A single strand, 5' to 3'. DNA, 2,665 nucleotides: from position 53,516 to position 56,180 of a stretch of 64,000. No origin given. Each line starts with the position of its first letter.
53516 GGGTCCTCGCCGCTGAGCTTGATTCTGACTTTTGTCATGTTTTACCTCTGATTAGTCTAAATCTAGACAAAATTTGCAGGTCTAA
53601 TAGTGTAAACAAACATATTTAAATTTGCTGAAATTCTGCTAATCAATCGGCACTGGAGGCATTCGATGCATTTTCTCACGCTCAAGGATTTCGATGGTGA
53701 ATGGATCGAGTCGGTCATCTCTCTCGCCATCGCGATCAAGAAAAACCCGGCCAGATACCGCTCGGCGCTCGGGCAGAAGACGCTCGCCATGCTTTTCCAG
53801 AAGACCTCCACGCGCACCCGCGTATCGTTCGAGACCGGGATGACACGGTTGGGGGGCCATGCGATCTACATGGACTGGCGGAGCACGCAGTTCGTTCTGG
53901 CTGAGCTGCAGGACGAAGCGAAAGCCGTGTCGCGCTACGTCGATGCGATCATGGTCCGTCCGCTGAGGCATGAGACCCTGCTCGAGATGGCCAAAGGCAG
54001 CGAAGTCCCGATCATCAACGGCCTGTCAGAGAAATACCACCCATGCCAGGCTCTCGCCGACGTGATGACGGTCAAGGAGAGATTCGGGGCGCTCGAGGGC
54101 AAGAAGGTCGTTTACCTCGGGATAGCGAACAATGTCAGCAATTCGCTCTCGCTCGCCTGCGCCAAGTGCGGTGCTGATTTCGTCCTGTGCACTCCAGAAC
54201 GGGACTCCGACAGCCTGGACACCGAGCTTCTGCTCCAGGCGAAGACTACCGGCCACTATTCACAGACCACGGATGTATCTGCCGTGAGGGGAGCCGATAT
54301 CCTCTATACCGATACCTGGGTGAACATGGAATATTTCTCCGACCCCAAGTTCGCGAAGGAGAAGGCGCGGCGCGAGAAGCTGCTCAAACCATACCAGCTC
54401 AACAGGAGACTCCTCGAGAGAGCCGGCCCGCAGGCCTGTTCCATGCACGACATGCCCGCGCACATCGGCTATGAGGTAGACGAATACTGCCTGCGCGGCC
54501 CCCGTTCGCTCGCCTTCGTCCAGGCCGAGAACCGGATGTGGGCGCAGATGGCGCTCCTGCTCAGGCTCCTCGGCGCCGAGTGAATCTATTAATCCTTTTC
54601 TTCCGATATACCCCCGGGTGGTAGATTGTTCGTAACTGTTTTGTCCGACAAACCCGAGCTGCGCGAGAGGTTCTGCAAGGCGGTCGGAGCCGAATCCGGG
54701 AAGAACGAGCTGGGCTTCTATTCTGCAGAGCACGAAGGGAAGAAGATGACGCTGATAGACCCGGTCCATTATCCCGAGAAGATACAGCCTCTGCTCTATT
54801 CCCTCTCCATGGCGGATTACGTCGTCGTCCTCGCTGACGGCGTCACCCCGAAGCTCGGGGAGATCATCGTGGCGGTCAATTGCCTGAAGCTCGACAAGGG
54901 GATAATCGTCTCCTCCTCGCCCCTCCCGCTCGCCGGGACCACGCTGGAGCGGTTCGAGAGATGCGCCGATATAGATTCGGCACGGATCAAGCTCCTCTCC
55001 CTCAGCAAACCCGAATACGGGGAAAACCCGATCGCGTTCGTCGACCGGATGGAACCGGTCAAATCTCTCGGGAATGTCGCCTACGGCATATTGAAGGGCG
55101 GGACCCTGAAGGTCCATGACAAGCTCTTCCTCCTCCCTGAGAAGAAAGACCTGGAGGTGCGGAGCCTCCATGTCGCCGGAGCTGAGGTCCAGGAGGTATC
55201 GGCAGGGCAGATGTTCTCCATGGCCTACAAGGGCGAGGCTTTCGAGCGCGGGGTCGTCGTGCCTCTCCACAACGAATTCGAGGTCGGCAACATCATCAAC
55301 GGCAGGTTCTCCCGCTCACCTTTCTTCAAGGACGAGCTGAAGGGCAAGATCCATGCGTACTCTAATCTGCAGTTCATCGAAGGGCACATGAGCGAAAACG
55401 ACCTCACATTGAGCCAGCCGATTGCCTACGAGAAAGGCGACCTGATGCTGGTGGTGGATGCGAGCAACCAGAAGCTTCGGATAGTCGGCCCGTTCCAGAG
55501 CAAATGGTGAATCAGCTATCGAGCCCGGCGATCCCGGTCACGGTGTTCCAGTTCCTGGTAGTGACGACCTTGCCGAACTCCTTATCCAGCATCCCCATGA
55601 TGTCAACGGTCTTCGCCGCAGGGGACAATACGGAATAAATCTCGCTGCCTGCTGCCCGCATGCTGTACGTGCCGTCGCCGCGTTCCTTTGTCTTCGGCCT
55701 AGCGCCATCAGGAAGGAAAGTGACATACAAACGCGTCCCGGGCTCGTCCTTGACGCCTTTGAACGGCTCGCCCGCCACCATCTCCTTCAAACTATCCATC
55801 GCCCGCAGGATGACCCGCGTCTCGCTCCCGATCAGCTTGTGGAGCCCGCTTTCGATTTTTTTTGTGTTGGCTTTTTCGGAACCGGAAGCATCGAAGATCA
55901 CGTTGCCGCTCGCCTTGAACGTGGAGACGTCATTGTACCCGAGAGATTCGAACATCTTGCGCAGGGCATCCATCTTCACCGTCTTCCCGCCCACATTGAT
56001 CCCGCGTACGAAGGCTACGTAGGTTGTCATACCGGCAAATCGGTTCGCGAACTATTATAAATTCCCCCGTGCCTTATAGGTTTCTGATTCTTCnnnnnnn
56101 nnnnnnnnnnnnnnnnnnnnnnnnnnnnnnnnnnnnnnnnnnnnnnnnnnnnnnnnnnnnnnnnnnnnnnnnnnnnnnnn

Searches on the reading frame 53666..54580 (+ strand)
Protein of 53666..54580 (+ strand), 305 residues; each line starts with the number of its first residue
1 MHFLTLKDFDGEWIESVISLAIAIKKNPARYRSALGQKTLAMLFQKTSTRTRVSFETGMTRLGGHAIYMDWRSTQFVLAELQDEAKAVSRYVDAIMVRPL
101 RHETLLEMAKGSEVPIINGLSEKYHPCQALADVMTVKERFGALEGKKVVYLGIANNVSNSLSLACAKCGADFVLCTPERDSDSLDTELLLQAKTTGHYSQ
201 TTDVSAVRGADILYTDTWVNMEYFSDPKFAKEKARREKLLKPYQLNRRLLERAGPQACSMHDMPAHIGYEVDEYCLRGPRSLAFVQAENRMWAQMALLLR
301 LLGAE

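Call 3: search_protein_families(library=pfam, proteins=[window:53666-54580:+], max_evalue=1)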
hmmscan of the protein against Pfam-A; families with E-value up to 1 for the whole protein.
window:53666-54580:+ (305 aa): 4 families
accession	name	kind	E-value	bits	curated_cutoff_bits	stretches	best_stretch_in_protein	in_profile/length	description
PF02729.26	OTCace_N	-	5.3e-43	147.1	29.9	1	2-138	2-148/148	Aspartate/ornithine carbamoyltransferase, carbamoyl-P binding domain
PF00185.30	OTCace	-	1.4e-35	123.1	29.4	1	144-299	1-155/157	Aspartate/ornithine carbamoyltransferase, Asp/Orn binding domain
PF02882.25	THF_DHG_CYH_C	-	0.11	12.3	27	1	121-175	12-66/160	Tetrahydrofolate dehydrogenase/cyclohydrolase, NAD(P)-binding domain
PF17101.10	Stealth_CR1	-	0.25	11.6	27.2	1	217-238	8-26/29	Stealth protein CR1, conserved region 1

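Call 12: search_protein_families(library=ncbifam, proteins=[window:53666-54580:+], max_evalue=0.01)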
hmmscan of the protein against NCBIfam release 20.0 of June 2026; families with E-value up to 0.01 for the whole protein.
window:53666-54580:+ (305 aa): 17 families
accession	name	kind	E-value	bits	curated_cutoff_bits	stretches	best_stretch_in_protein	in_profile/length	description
NF001986.0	PRK00779.1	subfamily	1.4e-92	310.1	306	1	2-303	7-305/307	ornithine carbamoyltransferase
NF011379.0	PRK14804.1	equivalog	4.4e-89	298.7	373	1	2-303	8-310/311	ornithine carbamoyltransferase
TIGR00658.1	orni_carb_tr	equivalog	4.3e-87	292.1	280.85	1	1-302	1-303/304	ornithine carbamoyltransferase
NF011380.0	PRK14805.1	equivalog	7.8e-82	274.7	421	1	2-303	3-301/302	ornithine carbamoyltransferase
TIGR04384.1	putr_carbamoyl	exception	4e-69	233.2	500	1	2-301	1-306/330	putrescine carbamoyltransferase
NF003286.0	PRK04284.1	subfamily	2.6e-47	161.5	515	1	2-300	8-328/332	ornithine carbamoyltransferase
NF002470.0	PRK01713.1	equivalog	3.7e-41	141.7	545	1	2-267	9-279/334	ornithine carbamoyltransferase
NF002032.1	PRK00856.1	equivalog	5.5e-39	134.1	263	1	2-301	2-296/297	aspartate carbamoyltransferase catalytic subunit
NF003384.0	PRK04523.1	equivalog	7.1e-38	130.5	288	1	2-302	5-333/336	N-acetylornithine carbamoyltransferase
NF009213.0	PRK12562.1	subfamily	1e-37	130.3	559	1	2-266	8-278/334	ornithine carbamoyltransferase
TIGR00670.1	asp_carb_tr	equivalog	1.9e-36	125.7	236.95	1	2-301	2-302/304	aspartate carbamoyltransferase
NF008853.0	PRK11891.1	equivalog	3.6e-22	78.6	560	1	34-304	124-400/430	aspartate carbamoyltransferase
NF006046.0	PRK08192.1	equivalog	1.1e-21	77.4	512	1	2-303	8-318/339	aspartate carbamoyltransferase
NF010387.0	PRK13814.1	equivalog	2.5e-08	33.2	660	1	33-144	41-156/310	aspartate carbamoyltransferase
NF005538.0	PRK07200.1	equivalog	3.4e-07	29.6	453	1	38-223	60-277/396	knotted carbamoyltransferase YgeW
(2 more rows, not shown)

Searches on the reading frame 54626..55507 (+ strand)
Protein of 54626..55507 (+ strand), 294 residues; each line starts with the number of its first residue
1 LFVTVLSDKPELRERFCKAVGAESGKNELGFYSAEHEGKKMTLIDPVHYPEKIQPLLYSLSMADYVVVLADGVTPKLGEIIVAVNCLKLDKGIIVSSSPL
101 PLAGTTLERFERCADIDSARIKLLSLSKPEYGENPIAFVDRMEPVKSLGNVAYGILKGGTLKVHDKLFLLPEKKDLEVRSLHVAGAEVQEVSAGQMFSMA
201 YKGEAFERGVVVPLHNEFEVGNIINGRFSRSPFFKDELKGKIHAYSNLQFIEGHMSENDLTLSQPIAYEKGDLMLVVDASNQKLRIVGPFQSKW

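Call 3: search_protein_families(library=pfam, proteins=[window:54626-55507:+], max_evalue=1)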
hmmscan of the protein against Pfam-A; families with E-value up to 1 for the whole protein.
window:54626-55507:+ (294 aa): 1 family
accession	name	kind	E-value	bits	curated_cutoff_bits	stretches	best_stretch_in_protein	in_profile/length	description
PF03144.31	GTP_EFTU_D2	-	1.6e-05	25.7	30.3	1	149-195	1-52/73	Elongation factor Tu domain 2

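Call 12: search_protein_families(library=ncbifam, proteins=[window:54626-55507:+], max_evalue=0.01)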
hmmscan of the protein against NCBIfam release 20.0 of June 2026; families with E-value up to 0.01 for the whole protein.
window:54626-55507:+ (294 aa): 2 families
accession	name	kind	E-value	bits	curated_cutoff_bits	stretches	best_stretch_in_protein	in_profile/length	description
TIGR00475.1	selB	equivalog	4.9e-09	35.4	242.25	1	138-281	180-327/581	selenocysteine-specific translation elongation factor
NF008969.0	PRK12317.1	subfamily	0.0033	16.1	502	1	145-203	237-295/426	elongation factor 1-alpha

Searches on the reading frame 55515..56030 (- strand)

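Call 3: search_protein_families(library=pfam, proteins=[window:55515-56030:-], max_evalue=1)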
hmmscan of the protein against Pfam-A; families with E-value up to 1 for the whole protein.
window:55515-56030:- (172 aa): 1 family
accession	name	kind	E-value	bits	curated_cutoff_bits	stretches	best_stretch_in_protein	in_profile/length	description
PF08002.16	DUF1697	-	4.2e-31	108.6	24.4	1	1-112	1-113/137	Protein of unknown function (DUF1697)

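Call 12: search_protein_families(library=ncbifam, proteins=[window:55515-56030:-], max_evalue=0.01)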
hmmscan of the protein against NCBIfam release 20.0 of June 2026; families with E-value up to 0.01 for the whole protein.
window:55515-56030:- (172 aa): 0 families
